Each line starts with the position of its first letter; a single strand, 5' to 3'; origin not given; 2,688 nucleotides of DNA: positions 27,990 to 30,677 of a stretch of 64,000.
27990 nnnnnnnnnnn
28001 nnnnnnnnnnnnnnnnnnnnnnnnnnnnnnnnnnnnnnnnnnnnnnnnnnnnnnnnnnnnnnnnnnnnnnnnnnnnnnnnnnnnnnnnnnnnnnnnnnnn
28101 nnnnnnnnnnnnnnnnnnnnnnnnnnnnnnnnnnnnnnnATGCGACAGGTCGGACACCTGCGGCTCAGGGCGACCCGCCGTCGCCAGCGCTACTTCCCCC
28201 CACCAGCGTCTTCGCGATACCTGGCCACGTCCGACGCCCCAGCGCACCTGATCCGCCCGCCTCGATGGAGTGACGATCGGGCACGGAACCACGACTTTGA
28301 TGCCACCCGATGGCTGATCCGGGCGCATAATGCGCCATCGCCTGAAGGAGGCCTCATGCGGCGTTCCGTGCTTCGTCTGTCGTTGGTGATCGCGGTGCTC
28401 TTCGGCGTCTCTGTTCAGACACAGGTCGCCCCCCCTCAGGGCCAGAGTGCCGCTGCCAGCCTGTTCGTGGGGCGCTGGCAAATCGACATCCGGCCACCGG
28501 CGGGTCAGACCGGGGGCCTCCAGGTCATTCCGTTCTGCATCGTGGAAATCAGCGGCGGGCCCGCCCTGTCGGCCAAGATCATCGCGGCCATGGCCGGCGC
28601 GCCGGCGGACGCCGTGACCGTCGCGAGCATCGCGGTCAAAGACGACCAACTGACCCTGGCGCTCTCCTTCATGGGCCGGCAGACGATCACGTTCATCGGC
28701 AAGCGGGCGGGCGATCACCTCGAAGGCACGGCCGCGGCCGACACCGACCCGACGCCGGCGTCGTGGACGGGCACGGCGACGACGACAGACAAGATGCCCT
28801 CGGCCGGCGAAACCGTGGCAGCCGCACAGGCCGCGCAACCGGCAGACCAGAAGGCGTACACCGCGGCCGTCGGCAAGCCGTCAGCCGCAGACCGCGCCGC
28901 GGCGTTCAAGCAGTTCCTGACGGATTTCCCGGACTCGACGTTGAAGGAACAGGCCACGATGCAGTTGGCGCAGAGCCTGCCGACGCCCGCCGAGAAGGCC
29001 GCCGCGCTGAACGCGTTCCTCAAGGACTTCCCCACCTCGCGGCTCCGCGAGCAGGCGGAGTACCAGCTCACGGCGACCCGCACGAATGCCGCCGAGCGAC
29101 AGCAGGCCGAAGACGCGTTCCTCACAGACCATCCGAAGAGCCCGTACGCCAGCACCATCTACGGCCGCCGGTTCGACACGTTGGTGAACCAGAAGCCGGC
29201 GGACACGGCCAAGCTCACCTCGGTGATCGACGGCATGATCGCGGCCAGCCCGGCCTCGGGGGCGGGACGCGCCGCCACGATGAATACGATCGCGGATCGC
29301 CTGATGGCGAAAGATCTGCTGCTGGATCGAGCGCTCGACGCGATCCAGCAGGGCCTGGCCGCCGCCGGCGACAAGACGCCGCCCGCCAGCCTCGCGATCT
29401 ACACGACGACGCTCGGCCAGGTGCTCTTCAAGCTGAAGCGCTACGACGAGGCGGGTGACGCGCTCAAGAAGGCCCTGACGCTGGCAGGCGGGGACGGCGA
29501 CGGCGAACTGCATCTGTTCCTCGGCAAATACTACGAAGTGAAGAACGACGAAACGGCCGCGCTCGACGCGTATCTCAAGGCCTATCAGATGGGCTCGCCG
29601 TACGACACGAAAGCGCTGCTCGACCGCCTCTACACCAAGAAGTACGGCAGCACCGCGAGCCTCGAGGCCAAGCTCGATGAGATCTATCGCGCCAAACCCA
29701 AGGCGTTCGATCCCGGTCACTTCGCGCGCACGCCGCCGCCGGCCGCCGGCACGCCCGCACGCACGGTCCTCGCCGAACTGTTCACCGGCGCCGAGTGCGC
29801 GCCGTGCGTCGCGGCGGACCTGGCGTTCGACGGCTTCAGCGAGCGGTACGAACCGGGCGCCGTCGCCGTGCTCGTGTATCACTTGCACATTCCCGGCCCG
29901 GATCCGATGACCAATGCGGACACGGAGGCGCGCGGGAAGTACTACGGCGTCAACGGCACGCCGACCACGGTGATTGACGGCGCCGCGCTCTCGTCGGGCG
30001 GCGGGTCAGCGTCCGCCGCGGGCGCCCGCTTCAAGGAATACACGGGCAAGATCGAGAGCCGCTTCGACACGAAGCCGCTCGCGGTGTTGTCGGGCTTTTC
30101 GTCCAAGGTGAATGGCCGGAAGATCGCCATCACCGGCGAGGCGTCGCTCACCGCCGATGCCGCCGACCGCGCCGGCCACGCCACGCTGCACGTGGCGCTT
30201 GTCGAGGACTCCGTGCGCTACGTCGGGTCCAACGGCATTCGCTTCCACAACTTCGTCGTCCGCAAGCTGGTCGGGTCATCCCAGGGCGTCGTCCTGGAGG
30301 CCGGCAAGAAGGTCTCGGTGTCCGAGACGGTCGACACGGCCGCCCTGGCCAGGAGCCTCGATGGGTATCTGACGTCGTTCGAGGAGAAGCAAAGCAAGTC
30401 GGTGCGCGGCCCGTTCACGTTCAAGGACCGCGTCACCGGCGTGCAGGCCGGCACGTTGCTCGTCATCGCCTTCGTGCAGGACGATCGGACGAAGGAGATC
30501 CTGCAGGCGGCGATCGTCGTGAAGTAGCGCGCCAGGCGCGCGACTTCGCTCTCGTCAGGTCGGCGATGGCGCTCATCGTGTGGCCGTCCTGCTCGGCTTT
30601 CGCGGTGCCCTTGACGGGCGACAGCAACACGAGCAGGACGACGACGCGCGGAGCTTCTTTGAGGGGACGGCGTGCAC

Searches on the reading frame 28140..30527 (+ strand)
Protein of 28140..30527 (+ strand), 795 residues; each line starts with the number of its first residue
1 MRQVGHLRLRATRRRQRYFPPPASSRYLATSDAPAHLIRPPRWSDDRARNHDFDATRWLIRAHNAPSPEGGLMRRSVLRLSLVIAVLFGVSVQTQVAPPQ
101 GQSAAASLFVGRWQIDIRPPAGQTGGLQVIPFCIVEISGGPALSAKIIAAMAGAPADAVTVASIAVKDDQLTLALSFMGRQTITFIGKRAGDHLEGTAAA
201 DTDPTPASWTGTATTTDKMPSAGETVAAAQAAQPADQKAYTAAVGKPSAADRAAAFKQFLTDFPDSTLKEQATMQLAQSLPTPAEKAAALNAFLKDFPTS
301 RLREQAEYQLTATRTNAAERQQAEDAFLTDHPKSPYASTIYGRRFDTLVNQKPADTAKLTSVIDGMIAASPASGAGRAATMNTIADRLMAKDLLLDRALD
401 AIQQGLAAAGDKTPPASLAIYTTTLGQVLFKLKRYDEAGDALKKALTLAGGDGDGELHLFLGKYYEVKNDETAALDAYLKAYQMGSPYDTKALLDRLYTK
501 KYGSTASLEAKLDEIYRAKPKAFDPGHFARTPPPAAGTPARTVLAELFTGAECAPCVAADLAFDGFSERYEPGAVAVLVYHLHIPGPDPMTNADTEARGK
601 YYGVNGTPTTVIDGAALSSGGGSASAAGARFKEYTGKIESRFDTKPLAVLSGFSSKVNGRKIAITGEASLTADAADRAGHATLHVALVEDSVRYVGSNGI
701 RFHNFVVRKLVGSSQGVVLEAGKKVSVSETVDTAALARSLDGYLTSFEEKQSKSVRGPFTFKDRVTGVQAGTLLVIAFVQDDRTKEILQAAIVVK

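Call 10: search_protein_families(library=pfam, proteins=[window:28140-30527:+], max_evalue=0.01)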
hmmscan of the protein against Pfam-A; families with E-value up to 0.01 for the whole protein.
window:28140-30527:+ (795 aa): 6 families
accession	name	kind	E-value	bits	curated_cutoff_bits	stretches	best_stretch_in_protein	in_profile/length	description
PF13424.12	TPR_12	-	4.9e-06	27.1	30.1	1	421-484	6-74/77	Tetratricopeptide repeat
PF13432.12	TPR_16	-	5.4e-05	24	32.7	1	424-486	2-62/65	Tetratricopeptide repeat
PF07719.23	TPR_2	-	6e-05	23.3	27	1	424-449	6-31/34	Tetratricopeptide repeat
PF00515.34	TPR_1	-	0.00014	22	27.8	1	425-449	7-31/34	Tetratricopeptide repeat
PF11551.14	Omp28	-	0.00023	21.5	34.9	1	600-719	6-119/171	Outer membrane protein Omp28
PF13181.12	TPR_8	-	0.00036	20.9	25.7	1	424-449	6-31/34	Tetratricopeptide repeat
